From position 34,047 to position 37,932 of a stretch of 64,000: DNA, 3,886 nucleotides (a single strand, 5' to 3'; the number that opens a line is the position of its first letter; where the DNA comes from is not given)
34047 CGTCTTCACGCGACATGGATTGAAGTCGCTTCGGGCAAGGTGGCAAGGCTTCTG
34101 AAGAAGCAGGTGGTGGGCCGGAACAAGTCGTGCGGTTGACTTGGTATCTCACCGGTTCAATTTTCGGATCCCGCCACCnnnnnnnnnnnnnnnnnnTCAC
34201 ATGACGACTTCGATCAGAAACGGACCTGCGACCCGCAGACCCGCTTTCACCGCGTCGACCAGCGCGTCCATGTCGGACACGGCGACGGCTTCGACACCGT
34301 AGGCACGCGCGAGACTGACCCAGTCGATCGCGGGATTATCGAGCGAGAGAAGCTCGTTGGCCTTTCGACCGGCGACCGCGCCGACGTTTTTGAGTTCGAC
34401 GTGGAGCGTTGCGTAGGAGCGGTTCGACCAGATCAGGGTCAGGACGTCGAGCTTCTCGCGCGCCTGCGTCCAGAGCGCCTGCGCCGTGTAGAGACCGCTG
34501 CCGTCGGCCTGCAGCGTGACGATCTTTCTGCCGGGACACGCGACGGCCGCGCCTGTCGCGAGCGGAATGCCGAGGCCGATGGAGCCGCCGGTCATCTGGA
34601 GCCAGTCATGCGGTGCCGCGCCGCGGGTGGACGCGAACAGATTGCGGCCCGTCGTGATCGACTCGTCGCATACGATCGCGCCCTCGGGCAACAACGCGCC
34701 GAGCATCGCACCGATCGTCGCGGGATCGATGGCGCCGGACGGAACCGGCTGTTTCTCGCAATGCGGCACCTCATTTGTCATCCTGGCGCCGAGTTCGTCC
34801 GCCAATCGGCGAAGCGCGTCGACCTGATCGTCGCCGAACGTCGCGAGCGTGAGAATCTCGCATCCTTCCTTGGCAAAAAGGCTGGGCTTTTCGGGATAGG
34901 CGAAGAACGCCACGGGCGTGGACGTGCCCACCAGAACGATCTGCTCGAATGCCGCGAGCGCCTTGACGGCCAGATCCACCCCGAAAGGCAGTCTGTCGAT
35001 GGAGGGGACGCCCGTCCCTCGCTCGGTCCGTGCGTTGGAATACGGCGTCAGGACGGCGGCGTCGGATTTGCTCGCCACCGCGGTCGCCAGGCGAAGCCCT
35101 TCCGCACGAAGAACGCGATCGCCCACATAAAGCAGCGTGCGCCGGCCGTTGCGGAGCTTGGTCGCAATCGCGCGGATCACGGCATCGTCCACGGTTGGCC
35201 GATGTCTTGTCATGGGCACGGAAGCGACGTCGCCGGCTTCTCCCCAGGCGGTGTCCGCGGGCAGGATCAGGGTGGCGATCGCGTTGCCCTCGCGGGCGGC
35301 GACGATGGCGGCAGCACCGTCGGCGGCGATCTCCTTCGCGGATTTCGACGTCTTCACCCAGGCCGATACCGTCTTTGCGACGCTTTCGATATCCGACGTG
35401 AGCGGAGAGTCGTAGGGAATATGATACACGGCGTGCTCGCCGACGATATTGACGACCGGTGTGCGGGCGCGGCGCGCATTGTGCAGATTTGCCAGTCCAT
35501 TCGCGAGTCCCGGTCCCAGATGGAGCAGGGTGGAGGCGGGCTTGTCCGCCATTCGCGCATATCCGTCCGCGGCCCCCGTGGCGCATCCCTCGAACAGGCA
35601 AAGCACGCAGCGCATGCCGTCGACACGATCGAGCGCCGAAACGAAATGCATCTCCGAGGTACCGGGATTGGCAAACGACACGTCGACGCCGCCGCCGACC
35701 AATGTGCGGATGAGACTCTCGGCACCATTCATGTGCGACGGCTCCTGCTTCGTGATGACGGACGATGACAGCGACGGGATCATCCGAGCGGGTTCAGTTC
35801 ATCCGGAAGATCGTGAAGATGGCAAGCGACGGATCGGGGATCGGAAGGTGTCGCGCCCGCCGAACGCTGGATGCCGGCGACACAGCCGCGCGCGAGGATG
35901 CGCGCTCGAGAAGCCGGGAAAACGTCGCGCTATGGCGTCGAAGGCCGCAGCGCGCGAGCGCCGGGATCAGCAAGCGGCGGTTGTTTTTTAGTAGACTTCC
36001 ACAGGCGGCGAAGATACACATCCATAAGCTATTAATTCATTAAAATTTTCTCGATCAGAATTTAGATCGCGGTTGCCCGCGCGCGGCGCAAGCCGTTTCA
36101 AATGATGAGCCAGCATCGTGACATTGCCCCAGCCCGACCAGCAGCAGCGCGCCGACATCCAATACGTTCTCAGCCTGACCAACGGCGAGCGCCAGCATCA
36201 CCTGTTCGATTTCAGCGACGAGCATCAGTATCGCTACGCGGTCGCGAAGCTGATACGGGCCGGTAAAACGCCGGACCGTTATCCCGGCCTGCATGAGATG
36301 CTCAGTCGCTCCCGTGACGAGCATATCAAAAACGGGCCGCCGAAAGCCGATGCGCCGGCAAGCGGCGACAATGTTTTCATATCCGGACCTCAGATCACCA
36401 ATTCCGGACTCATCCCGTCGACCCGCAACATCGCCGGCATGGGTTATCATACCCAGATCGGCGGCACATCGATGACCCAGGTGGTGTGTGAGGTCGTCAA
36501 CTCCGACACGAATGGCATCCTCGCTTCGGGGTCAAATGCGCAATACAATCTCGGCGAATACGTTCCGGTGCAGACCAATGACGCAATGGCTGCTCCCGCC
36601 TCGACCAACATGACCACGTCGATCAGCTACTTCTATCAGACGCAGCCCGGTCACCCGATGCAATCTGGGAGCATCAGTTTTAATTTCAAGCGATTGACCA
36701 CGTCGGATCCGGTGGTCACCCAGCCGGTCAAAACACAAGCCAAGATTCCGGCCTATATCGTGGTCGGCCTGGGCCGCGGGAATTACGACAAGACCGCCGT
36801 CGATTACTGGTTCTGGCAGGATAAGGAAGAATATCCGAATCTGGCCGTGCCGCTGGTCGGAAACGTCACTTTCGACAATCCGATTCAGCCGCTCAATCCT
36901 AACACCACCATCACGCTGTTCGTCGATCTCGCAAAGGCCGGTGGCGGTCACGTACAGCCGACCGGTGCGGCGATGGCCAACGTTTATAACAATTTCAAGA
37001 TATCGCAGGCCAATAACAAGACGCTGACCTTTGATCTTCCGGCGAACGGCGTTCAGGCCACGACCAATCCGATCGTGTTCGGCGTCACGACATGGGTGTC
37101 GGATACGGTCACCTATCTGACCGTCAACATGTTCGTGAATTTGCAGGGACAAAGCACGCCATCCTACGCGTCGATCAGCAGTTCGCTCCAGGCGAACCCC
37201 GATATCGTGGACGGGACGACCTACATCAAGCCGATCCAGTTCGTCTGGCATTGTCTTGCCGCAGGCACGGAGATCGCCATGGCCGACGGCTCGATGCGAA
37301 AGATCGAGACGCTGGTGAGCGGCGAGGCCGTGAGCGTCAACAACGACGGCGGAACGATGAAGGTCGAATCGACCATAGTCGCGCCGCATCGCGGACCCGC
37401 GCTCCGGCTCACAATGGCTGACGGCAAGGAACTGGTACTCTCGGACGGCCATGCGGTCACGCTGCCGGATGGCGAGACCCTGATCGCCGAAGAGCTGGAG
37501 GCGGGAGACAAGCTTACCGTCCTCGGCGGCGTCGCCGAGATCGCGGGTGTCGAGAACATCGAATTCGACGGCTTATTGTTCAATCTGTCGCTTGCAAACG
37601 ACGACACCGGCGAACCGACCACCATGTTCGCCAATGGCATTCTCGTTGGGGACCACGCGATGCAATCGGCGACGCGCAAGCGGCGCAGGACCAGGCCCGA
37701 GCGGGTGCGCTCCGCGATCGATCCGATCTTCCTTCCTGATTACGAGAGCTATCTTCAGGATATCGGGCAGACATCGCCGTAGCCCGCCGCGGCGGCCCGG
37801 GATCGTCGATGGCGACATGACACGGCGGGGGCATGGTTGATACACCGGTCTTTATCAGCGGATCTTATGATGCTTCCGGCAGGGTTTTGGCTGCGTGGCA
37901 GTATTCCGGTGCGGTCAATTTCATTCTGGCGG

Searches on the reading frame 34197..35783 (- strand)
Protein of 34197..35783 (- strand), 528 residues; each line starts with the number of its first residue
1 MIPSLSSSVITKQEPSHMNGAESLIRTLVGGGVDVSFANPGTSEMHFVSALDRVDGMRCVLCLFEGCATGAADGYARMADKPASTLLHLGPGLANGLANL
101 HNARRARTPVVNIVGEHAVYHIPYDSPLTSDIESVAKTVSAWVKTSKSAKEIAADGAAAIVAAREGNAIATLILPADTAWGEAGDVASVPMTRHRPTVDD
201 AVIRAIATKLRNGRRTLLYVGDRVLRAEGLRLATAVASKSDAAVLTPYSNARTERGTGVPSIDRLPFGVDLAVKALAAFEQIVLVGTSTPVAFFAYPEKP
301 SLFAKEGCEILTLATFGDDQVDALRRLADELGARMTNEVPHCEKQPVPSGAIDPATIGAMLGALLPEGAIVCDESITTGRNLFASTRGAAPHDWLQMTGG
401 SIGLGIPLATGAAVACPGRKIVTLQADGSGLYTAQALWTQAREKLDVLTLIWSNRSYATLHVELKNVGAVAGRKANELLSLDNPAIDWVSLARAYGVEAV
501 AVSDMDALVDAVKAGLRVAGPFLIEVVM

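Call 48: search_protein_families(library=pfam, proteins=[window:34197-35783:-], max_evalue=0.001)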
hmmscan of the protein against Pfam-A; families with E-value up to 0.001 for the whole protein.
window:34197-35783:- (528 aa): 2 families
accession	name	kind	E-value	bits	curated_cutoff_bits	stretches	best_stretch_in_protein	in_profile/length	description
PF02776.23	TPP_enzyme_N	-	1.4e-28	99.5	26.8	1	18-122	1-105/119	Thiamine pyrophosphate enzyme, N-terminal TPP binding domain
PF02775.26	TPP_enzyme_C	-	5.9e-23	81.8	21.9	1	391-526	18-151/151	Thiamine pyrophosphate enzyme, C-terminal TPP binding domain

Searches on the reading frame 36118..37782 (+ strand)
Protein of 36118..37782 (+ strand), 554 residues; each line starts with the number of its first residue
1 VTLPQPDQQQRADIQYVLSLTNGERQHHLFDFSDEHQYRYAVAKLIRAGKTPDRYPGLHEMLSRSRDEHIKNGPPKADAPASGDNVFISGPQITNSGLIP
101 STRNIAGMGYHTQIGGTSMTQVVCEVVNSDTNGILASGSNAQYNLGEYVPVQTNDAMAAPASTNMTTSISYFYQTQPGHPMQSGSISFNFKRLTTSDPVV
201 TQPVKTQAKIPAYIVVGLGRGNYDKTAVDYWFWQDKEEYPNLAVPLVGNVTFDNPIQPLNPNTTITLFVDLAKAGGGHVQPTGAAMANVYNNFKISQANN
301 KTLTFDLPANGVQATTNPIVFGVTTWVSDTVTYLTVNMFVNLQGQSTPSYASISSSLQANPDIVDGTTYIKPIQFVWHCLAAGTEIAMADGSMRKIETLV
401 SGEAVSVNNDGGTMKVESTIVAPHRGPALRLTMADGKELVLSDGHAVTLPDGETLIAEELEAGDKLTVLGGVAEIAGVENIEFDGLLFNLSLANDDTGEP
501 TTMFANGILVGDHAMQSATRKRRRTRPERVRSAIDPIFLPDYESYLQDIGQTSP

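Call 7: search_protein_families(library=pfam, proteins=[window:36118-37782:+], max_evalue=0.01)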
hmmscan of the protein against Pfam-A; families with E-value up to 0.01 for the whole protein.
window:36118-37782:+ (554 aa): 1 family
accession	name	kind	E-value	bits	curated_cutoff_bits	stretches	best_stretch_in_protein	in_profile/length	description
PF13403.11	Hint_2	-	0.0059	17.4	28.4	0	379-411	2-33/147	Hint domain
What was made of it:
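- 36118..37782 (+): Operon protein A, 554 aa. It has a C-terminal Hint/BIL-like autoprocessing domain (aa about 373-473) and a basic tail. Pfam Hint_2 gives E = 0.006 (call 7).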

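Call 43: search_protein_families(library=padloc, proteins=[window:36118-37782:+], max_evalue=0.01)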
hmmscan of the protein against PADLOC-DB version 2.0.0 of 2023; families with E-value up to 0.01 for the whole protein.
window:36118-37782:+ (554 aa): 0 families

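Call 44: search_protein_families(library=phrogs, proteins=[window:36118-37782:+], max_evalue=0.01)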
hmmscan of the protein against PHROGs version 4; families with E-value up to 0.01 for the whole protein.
window:36118-37782:+ (554 aa): 0 families

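Call 80: search_solved_structures(query=window:36118-37782:+, max_evalue=1, show_alignments=1)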
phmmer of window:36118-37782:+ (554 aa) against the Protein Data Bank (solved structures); distinct sequences matched with E-value up to 1: 6.
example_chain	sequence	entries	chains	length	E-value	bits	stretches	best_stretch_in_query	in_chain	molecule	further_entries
8w20_A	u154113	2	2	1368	0.0013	21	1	373-473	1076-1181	Intein C-terminal splicing domain-containing protein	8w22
7m8q_A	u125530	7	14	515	0.54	12.3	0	401-472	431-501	Methane monooxygenase component A alpha chain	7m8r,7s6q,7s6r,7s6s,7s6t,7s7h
1mhy_D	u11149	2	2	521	0.55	12.3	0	401-472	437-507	METHANE MONOOXYGENASE HYDROXYLASE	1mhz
6vk4_A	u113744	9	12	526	0.57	12.3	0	401-472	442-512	Methane monooxygenase component A alpha chain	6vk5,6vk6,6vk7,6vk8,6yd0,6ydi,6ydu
6qaz_A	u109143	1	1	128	0.87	11.6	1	392-468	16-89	cyanophage-like gp41-1 intein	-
3fsd_A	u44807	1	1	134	0.97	11.5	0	386-442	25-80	NTF2-like protein of unknown function in nutrient uptake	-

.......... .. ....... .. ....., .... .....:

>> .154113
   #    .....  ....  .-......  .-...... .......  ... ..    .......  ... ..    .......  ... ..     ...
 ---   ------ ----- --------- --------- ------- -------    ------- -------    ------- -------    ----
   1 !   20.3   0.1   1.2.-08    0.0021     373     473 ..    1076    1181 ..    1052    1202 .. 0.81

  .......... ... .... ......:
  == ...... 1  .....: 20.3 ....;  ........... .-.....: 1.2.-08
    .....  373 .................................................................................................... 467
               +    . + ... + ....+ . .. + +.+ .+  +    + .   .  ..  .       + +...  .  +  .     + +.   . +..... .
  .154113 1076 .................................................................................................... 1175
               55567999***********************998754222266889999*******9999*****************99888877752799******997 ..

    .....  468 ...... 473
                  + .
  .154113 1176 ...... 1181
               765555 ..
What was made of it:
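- On Polymorphic toxin systems: Only a Hint domain in protein A recalls these systems (calls 7, 80).
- Checked: The first operon protein carries a weak Hint (autoprocessing) domain (calls 7, 80).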
